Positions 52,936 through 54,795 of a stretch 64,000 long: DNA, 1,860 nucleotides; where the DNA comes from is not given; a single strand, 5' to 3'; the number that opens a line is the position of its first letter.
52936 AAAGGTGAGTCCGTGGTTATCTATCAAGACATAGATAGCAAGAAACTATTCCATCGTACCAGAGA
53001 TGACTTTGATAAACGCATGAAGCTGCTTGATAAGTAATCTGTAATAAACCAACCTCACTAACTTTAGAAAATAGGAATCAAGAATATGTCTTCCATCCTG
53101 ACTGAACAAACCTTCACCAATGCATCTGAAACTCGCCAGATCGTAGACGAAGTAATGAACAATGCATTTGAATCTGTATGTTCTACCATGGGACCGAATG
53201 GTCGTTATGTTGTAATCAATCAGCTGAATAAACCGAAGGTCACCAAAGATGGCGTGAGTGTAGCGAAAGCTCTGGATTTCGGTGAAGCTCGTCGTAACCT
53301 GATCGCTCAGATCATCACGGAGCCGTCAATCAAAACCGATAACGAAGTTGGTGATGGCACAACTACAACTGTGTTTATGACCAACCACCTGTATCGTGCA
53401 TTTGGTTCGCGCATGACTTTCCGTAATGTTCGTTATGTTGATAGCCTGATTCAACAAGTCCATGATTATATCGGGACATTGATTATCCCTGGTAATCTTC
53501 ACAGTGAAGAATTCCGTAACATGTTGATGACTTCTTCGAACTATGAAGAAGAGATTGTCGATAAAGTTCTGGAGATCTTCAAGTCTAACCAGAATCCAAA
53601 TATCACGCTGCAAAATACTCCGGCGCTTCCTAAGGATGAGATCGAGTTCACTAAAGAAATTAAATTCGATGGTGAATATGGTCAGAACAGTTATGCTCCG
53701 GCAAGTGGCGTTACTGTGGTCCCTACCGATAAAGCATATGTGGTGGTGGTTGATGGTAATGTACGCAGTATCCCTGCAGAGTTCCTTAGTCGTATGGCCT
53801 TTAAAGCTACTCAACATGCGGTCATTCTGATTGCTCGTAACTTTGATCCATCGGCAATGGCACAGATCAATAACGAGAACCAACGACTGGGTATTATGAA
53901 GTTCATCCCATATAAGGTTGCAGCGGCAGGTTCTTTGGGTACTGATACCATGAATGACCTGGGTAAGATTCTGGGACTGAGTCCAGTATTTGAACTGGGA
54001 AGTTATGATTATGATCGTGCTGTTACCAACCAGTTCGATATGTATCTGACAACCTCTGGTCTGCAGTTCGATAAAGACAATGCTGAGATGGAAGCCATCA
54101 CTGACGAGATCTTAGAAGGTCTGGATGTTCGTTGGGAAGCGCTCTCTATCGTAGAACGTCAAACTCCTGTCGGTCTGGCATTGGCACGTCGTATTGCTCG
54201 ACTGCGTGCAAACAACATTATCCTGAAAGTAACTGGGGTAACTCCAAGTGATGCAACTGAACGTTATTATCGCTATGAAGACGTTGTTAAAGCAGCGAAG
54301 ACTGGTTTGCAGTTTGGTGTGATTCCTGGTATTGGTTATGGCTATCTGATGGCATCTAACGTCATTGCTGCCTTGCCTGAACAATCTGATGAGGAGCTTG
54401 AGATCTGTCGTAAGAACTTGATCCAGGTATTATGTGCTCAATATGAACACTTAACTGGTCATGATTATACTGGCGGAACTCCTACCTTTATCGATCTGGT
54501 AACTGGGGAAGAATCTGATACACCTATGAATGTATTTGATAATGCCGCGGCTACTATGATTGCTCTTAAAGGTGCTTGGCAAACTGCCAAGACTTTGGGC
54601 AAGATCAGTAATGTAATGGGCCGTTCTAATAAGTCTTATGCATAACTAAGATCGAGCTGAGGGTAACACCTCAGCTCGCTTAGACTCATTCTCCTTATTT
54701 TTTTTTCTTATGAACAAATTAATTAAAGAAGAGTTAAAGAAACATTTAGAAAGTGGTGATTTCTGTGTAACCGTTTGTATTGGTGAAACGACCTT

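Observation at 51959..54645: Phage-borne proteostasis module: ClpP-like protease, 2-TM membrane protein and GroEL-like chaperonin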

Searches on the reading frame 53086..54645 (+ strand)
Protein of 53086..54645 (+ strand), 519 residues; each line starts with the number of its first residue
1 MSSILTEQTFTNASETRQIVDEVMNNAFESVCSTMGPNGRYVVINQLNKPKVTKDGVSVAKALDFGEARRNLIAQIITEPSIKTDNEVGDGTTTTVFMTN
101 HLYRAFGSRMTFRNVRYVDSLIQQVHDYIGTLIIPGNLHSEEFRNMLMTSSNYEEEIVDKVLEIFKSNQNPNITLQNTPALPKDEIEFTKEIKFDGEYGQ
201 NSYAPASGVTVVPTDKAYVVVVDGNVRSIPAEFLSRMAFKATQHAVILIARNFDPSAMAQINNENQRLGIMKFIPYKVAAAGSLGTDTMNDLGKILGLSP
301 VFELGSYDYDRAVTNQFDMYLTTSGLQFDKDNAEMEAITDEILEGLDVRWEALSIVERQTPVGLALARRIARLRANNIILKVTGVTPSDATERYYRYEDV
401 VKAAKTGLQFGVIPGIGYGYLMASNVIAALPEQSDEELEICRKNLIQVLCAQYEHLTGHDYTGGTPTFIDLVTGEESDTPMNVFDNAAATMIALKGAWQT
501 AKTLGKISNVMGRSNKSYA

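Call 3: search_protein_families(library=pfam, proteins=[window:53086-54645:+], max_evalue=0.1)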
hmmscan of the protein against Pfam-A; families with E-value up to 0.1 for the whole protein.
window:53086-54645:+ (519 aa): 2 families
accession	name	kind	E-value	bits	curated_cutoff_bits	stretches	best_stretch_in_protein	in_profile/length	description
PF00118.29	Cpn60_TCP1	-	4.8e-15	55.6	34.3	1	30-105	4-76/490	TCP-1/cpn60 chaperonin family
PF20369.3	DUF6664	-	0.032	15.3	27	0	112-181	1-69/105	Family of unknown function (DUF6664)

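Call 4: search_protein_families(library=phrogs, proteins=[window:53086-54645:+], max_evalue=0.01)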
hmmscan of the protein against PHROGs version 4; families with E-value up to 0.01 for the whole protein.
window:53086-54645:+ (519 aa): 1 family
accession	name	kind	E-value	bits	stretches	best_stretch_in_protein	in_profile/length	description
phrog_5725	-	other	6.4e-122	408.8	1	6-517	3-537/540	chaperonin groEL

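Call 6: search_solved_structures(query=window:53086-54645:+, max_evalue=0.01, show_alignments=1)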
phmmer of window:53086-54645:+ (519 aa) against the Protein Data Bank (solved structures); distinct sequences matched with E-value up to 0.01: 70 (the best 60 are shown).
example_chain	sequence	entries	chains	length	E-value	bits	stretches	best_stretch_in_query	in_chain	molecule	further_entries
6hdd_A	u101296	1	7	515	4.4e-214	714.9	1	6-519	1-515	Putative chaperonin GroEL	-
6tmt_A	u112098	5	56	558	1.9e-49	172.1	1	11-508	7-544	Putative GroEL-like chaperonine protein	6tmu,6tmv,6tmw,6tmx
1iok_A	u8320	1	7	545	7.5e-25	90.9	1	22-438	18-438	CHAPERONIN 60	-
8wuw_A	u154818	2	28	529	8.3e-24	87.5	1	29-440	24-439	Chaperonin GroEL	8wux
8u39_G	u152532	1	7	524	2.8e-23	85.7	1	25-438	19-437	60 kDa heat shock protein, mitochondrial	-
8g7o_A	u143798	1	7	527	2.8e-23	85.7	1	25-438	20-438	60 kDa heat shock protein, mitochondrial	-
8g7j_A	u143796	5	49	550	3.3e-23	85.5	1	24-438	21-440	60 kDa heat shock protein, mitochondrial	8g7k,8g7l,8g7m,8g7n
7l7s_H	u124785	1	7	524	4e-23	85.3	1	25-438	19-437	60 kDa heat shock protein, mitochondrial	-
9shg_A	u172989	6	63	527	4.1e-23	85.2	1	24-438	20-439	60 kDa heat shock protein, mitochondrial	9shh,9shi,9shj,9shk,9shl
6mrc_H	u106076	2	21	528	4.1e-23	85.2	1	24-438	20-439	60 kDa heat shock protein, mitochondrial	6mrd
7azp_A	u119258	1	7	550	4.7e-23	85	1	24-438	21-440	60 kDa heat shock protein, mitochondrial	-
6ht7_J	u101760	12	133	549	4.7e-23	85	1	24-438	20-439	60 kDa heat shock protein, mitochondrial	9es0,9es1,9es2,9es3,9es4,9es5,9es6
9l8p_A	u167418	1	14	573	5.4e-23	84.8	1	24-438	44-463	60 kDa heat shock protein, mitochondrial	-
9rwr_A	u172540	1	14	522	6e-23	84.7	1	27-436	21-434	Ancestral Fibrobacteres-Chlorobi-Bacteroidetes Group Chaperonin (AFCB)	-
4pj1_A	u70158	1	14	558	7.8e-23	84.3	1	24-438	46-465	60 kDa heat shock protein, mitochondrial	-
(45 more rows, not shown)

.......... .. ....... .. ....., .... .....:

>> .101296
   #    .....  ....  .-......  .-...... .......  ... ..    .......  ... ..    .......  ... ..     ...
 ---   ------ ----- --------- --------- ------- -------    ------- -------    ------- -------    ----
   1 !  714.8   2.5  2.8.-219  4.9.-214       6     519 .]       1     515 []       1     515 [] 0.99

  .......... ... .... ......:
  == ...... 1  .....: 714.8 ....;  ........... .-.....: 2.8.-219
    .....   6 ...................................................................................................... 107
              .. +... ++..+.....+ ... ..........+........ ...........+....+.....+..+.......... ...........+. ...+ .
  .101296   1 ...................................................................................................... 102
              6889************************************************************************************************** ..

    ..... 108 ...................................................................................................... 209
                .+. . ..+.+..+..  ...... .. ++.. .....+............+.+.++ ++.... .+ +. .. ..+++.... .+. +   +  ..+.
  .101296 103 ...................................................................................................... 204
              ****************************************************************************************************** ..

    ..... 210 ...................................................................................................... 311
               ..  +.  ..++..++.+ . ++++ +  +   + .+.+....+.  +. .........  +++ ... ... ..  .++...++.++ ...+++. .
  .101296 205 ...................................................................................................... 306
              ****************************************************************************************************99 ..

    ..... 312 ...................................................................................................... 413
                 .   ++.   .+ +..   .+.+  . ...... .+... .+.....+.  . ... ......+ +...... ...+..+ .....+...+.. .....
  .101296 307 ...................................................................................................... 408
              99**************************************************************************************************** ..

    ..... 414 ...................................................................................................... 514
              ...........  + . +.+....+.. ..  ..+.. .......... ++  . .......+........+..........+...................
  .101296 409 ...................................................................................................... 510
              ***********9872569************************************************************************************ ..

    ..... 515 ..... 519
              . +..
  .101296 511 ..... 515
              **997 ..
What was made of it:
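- Closest known: Pseudomonas phage EL gp146 chaperonin. Same: E 2e-49 to the window protein (call 6).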

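Call 9: search_dna_similar(query=window:53086-54645:+, collection=phages, mode=protein, max_rows=60, rows=spread)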
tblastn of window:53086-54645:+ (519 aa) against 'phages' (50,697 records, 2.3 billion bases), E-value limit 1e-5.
Records with a match: 251; places in all: 251; records where one place covers at least 80% of the query: 145.
Best place of each record, by identity: 80-90% 2; 60-80% 3; <60% 246.
By first word of the organism name: Vibrio 86; Flavobacterium 73; Aeromonas 19; Pseudomonas 11; uncultured 6; Cellulophaga 6; Bacteroides 6; Erwinia 5; Klebsiella 5; Caudoviricetes 3; and 18 more.
By host as written in the record: - 75; Flavobacterium sp. BAL314 68; Aeromonas hydrophila 9; Pseudomonas aeruginosa 4; Flavobacterium sp. LMO8 4; Cellulophaga sp. HaHa_2_95 4; Aeromonas hydrophila ATCC 7966 3; Klebsiella pneumoniae 3; and 57 more.
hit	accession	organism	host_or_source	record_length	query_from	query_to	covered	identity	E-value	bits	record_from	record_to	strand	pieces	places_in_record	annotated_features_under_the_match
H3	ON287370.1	Serratia phage vB_SmaM-Sureiya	Serratia marcescens LVF3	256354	1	519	100%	80.9%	0e+0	858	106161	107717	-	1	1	hypothetical protein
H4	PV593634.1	Shewanella phage SXP01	Shewanella xiamenensis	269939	1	519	100%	61.3%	0e+0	635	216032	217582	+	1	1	putative GroEL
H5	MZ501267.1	Erwinia phage AH04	Erwinia billingiae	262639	3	518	99%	56.0%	1e-166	528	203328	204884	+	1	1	232: GroEL-like type I chaperonin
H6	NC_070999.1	Aeromonas phage pAEv1810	Aeromonas sp.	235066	3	518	99%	53.7%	1e-160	511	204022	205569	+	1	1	chaperonin groEL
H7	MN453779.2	Aeromonas phage PS2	Aeromonas hydrophila ATCC 7966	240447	3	518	99%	53.2%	2e-157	502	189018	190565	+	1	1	putative chaperonin GroEL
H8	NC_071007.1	Aeromonas phage ZPAH34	Aeromonas hydrophila ZPAH75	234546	3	518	99%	47.8%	2e-143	461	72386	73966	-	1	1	groL: chaperonin groEL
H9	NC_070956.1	Aeromonas phage LAh10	Aeromonas hydrophila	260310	3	518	99%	42.7%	1e-112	372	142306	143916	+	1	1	chaperonin groEL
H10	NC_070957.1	Aeromonas phage D3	Aeromonas hydrophila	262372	3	518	99%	42.2%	1e-110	367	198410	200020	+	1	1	chaperonin groEL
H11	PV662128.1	Raoultella phage VB_ZK_P1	Raoultella ornithinolytica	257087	14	504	95%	33.6%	3e-61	224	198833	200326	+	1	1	VBZKP1_239: hypothetical protein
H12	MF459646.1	Erwinia phage vB_EamM_RisingSun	Erwinia amylovora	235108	5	511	98%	29.2%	4e-41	164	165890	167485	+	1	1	putative GroEL-like chaperonin protein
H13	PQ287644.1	Pseudomonas phage HHBS8_1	Pseudomonas aeruginosa BWKH8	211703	2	504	97%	29.2%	1e-43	172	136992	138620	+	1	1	chaperonin groEL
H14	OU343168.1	Pseudomonas phage vB_PaeM_phiRU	-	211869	2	504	97%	28.7%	2e-43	171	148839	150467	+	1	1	record has no annotation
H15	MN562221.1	Photobacterium phage PDCC-1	Photobacterium damselae subsp. damselae ...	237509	12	504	95%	29.1%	4e-54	202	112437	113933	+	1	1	hypothetical protein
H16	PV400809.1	Pseudomonas phage vB_PaeM_GXNNE2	Pseudomonas aeruginosa PA_GP-1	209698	5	504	96%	28.6%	5e-43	170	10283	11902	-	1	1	hypothetical protein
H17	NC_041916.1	Vibrio phage pTD1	Vibrio Parahaemolyticus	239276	10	504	95%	26.7%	2e-45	177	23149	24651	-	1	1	chaperonin groEL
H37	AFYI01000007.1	Salmonella enterica subsp. enterica serovar Infantis str. ...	Homo sapiens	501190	24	437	80%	22.2%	6e-14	81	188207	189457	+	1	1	chaperonin GroL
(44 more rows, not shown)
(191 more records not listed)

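Call 11: search_dna_similar(query=window:53086-54645:+, collection=phages, mode=protein, max_rows=60, rows=best)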
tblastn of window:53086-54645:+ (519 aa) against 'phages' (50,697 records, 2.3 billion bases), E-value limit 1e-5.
Records with a match: 251; places in all: 251; records where one place covers at least 80% of the query: 145.
Best place of each record, by identity: 80-90% 2; 60-80% 3; <60% 246.
By first word of the organism name: Vibrio 86; Flavobacterium 73; Aeromonas 19; Pseudomonas 11; uncultured 6; Cellulophaga 6; Bacteroides 6; Erwinia 5; Klebsiella 5; Caudoviricetes 3; and 18 more.
By host as written in the record: - 75; Flavobacterium sp. BAL314 68; Aeromonas hydrophila 9; Pseudomonas aeruginosa 4; Flavobacterium sp. LMO8 4; Cellulophaga sp. HaHa_2_95 4; Aeromonas hydrophila ATCC 7966 3; Klebsiella pneumoniae 3; and 57 more.
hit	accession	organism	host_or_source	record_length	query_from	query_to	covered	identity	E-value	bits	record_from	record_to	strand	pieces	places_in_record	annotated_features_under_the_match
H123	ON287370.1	Serratia phage vB_SmaM-Sureiya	Serratia marcescens LVF3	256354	1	519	100%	80.9%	0e+0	858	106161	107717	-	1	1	hypothetical protein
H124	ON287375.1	Serratia phage vB_SmaM-Yubaba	Serratia marcescens LVF3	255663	1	519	100%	80.9%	0e+0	858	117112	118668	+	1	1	hypothetical protein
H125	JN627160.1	Pseudomonas phage OBP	Pseudomonas fluorescens Pf1.1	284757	1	519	100%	63.7%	0e+0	654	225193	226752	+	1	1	putative chaperonin GroEL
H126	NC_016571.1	Pseudomonas phage OBP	Pseudomonas fluorescens Pf1.1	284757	1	519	100%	63.7%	0e+0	654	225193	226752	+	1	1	chaperonin groEL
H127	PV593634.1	Shewanella phage SXP01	Shewanella xiamenensis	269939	1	519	100%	61.3%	0e+0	635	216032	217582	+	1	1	putative GroEL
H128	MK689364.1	Edwardsiella phage pEt-SU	Edwardsiella tarda ATCC 15941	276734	3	518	99%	58.6%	8e-180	566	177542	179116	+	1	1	putative GroEL like chaperonine protein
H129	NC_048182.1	Edwardsiella phage pEt-SU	Edwardsiella tarda ATCC 15941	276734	3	518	99%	58.6%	8e-180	566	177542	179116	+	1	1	chaperonin groEL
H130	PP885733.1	Pantoea phage Survivor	Pantoea sp.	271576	3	518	99%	58.4%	0e+0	589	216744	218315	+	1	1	GroEL-like chaperonin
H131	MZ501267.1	Erwinia phage AH04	Erwinia billingiae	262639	3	518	99%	56.0%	1e-166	528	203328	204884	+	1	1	232: GroEL-like type I chaperonin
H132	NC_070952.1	Erwinia phage AH04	Erwinia billingiae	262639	3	518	99%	56.0%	1e-166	528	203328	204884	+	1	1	232: chaperonin groEL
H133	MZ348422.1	Kosakonia phage Kc263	Kosakonia cowanii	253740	3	519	100%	55.7%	2e-176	556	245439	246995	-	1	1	heat shock protein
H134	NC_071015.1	Kosakonia phage Kc263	Kosakonia cowanii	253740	3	519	100%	55.7%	2e-176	556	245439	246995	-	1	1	chaperonin groEL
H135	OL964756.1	Aeromonas phage pAEv1810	Aeromonas sp.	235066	3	518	99%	53.7%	1e-160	511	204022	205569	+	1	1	putative chaperonin GroEL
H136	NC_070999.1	Aeromonas phage pAEv1810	Aeromonas sp.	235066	3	518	99%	53.7%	1e-160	511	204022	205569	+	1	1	chaperonin groEL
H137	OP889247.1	Aeromonas phage AVP1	Aeromonas veronii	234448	3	518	99%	53.3%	8e-160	509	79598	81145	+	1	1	putative chaperonin GroEL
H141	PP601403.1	Aeromonas phage ACP1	Aeromonas caviae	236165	3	518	99%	53.0%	2e-157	502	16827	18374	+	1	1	putative chaperonin GroEL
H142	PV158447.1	Aeromonas phage AhC3_1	Aeromonas hydrophila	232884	3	518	99%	47.8%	2e-144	464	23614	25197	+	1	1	hypothetical protein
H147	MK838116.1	Aeromonas phage LAh10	Aeromonas hydrophila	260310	3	518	99%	42.7%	1e-112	372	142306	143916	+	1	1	putative heat shock protein 60 family chaperone GroEL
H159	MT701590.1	Klebsiella phage Miami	Klebsiella pneumoniae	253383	14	505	95%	31.4%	5e-59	217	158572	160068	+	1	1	chaperonin large subunit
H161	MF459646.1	Erwinia phage vB_EamM_RisingSun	Erwinia amylovora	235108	5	511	98%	29.2%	4e-41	164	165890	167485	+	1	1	putative GroEL-like chaperonin protein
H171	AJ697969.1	Pseudomonas phage EL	Pseudomonas aeruginosa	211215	2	504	97%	28.6%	3e-43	171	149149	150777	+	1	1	putative GroEL-like chaperonine protein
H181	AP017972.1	Vibrio phage pTD1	Vibrio Parahaemolyticus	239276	10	504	95%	26.7%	2e-45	177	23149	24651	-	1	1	heat shock protein 60 family chaperone GroEL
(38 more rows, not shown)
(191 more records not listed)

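Call 25: get_annotated_region(hit=H127, flank=4000)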
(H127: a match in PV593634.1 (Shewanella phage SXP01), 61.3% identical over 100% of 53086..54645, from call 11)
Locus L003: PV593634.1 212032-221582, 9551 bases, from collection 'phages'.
description: Shewanella phage SXP01, complete genome.
organism: Shewanella phage SXP01 (NCBI taxid 3420196)
taxonomy: Viruses
host: Shewanella xiamenensis; source: lake; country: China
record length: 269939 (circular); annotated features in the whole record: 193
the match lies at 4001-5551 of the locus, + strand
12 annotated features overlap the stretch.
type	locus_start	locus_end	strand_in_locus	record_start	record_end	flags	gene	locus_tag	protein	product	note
CDS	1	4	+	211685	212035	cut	-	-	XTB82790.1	hypothetical protein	-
CDS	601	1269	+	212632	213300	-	-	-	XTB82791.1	hypothetical protein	-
CDS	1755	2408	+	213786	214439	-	-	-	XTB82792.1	dihydrofolate reductase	-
CDS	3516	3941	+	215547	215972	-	-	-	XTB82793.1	hypothetical protein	-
CDS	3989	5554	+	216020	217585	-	-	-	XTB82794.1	putative GroEL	-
CDS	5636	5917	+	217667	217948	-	-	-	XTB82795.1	hypothetical protein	-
CDS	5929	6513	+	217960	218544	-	-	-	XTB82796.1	thymidine kinase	-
CDS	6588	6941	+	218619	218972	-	-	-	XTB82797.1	hypothetical protein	-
CDS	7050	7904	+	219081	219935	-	-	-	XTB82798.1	hypothetical protein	-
CDS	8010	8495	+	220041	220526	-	-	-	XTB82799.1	hypothetical protein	-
CDS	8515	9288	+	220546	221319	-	-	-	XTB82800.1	hypothetical protein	-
CDS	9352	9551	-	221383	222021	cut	-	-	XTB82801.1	putative virion structural protein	-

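Call 26: get_annotated_region(hit=H131, flank=4000)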
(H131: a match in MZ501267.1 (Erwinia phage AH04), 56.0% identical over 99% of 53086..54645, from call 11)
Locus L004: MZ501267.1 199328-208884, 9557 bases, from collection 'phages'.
description: Erwinia phage AH04, complete genome.
organism: Erwinia phage AH04 (NCBI taxid 2869569)
taxonomy: Viruses; Duplodnaviria; Heunggongvirae; Uroviricota; Caudoviricetes; Meadowvirus; Meadowvirus AH04
host: Erwinia billingiae; source: leaf of horse chestnut tree; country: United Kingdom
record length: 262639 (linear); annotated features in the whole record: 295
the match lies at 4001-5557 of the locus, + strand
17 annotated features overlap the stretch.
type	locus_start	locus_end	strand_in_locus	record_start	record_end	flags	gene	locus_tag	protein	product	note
CDS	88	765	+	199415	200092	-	224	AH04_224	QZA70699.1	phosphatase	-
CDS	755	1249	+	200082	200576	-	225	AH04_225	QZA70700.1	acetyltransferase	-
CDS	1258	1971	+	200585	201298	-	226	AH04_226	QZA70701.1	dihydrofolate reductase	-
CDS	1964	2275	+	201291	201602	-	227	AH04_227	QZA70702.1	hypothetical protein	-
CDS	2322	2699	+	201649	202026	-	228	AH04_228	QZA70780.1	hypothetical protein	-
CDS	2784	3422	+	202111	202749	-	229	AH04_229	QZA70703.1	ClpP-like protease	-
CDS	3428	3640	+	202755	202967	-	230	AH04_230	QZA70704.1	hypothetical protein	-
CDS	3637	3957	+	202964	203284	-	231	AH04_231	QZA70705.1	hypothetical protein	-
CDS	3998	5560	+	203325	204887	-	232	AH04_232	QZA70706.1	GroEL-like type I chaperonin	-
CDS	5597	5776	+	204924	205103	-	233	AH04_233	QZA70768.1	hypothetical protein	-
CDS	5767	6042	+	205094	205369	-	234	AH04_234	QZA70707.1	hypothetical protein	-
CDS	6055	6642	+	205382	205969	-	235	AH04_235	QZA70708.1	thymidine kinase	-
CDS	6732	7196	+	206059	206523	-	236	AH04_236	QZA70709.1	hypothetical protein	-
CDS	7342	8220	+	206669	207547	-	237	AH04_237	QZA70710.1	hypothetical protein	-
CDS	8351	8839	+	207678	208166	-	238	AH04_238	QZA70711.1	hypothetical protein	-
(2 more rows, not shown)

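Call 27: get_annotated_region(hit=H133, flank=4000)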
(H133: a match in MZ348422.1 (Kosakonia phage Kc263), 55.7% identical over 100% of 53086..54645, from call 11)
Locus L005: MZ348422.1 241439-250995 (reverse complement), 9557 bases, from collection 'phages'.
description: Kosakonia phage Kc263, complete genome.
organism: Kosakonia phage Kc263 (NCBI taxid 2863194)
taxonomy: Viruses; Duplodnaviria; Heunggongvirae; Uroviricota; Caudoviricetes; Branisovskavirus; Branisovskavirus Kc263
host: Kosakonia cowanii; source: -; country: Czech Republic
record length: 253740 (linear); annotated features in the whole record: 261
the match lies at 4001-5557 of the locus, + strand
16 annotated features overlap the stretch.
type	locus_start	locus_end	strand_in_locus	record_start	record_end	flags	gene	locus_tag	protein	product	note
CDS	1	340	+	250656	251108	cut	-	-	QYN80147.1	muramidase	-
CDS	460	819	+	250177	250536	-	-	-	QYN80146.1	hypothetical protein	-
CDS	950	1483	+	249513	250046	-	-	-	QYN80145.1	aminoglycoside-(3)-N-acetyltransferase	-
CDS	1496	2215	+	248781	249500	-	-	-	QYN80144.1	dihydrofolate reductase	-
CDS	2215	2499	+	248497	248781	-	-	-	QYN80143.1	putative 50S ribosomal protein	-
CDS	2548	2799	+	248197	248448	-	-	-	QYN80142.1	hypothetical protein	-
CDS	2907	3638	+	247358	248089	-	-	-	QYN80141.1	ATP-dependent Clp protease proteolytic subunit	-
CDS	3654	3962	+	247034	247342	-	-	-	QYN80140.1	hypothetical protein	-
CDS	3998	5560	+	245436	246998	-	-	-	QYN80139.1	heat shock protein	-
CDS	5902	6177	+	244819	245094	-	-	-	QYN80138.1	hypothetical protein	-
CDS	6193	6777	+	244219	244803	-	-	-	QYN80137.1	thymidine kinase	-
CDS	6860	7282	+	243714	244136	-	-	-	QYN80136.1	hypothetical protein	-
CDS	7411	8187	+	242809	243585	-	-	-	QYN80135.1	hypothetical protein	-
CDS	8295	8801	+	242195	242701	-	-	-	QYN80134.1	hypothetical protein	-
CDS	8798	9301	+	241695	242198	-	-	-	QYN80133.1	hypothetical protein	-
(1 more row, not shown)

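Call 28: get_annotated_region(hit=H128, flank=4000)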
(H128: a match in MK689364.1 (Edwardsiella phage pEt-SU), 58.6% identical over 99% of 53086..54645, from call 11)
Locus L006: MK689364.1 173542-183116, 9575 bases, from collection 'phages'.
description: Edwardsiella phage pEt-SU, complete genome.
organism: Edwardsiella phage pEt-SU (NCBI taxid 2562142)
taxonomy: Viruses; Duplodnaviria; Heunggongvirae; Uroviricota; Caudoviricetes; Petsuvirus; Petsuvirus pEtSU
host: Edwardsiella tarda ATCC 15941; source: -; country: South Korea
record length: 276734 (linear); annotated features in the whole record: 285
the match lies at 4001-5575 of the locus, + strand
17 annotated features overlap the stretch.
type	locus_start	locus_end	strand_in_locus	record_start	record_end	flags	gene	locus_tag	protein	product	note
CDS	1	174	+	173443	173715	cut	-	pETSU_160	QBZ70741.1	hypothetical protein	-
CDS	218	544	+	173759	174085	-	-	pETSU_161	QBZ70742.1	hypothetical protein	-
CDS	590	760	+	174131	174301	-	-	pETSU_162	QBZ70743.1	hypothetical protein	-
CDS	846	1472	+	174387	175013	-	-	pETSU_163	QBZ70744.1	hypothetical protein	-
CDS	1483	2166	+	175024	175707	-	-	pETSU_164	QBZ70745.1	putative dihydrofolate reductase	-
CDS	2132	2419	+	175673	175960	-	-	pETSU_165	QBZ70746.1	hypothetical protein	-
CDS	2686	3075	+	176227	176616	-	-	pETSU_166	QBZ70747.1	hypothetical protein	-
CDS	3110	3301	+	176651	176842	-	-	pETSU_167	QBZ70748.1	hypothetical protein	-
CDS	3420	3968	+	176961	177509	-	-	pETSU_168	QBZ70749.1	hypothetical protein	-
CDS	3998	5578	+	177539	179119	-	-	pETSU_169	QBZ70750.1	putative GroEL like chaperonine protein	-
CDS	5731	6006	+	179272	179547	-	-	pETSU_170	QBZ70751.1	hypothetical protein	-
CDS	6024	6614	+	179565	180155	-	-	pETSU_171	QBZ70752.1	putative thymidine kinase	-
CDS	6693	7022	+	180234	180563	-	-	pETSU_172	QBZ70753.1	hypothetical protein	-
CDS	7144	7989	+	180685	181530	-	-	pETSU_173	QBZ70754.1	hypothetical protein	-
CDS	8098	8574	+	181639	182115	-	-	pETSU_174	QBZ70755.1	hypothetical protein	-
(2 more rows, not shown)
